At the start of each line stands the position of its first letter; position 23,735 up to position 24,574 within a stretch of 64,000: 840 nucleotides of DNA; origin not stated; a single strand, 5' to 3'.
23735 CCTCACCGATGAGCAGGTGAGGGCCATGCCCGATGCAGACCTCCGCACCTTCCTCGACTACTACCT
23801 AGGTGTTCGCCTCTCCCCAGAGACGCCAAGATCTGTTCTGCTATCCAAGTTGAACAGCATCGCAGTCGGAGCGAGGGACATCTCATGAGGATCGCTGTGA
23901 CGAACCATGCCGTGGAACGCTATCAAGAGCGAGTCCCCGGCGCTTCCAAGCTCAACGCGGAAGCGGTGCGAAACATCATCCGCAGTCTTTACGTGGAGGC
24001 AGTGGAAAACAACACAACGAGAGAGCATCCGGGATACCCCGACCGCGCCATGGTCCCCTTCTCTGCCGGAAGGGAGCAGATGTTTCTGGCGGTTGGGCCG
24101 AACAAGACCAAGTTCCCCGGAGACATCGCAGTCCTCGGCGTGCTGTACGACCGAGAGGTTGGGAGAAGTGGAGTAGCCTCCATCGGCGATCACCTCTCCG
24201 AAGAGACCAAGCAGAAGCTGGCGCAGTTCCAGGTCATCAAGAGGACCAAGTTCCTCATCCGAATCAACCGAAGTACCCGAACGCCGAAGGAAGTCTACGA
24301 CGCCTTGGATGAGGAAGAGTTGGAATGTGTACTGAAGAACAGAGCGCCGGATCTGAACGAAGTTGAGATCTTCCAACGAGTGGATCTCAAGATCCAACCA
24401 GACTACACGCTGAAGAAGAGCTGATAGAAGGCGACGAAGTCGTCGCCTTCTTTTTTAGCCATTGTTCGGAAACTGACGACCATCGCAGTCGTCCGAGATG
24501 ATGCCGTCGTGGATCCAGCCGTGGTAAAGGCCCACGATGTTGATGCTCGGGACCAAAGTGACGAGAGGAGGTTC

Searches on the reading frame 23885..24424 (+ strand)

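Call 4: search_protein_families(library=pfam, proteins=[window:23885-24424:+], max_evalue=0.1)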
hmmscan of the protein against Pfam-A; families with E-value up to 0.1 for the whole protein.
window:23885-24424:+ (179 aa): 0 families

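Call 5: search_protein_families(library=phrogs, proteins=[window:23885-24424:+], max_evalue=0.01)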
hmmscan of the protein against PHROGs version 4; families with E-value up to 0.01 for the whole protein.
window:23885-24424:+ (179 aa): 2 families
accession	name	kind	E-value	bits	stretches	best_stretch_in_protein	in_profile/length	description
phrog_8252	-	unknown function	3.1e-05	24.9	1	1-42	15-53/95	-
phrog_19545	-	unknown function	0.001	20.2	1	5-48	7-50/108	-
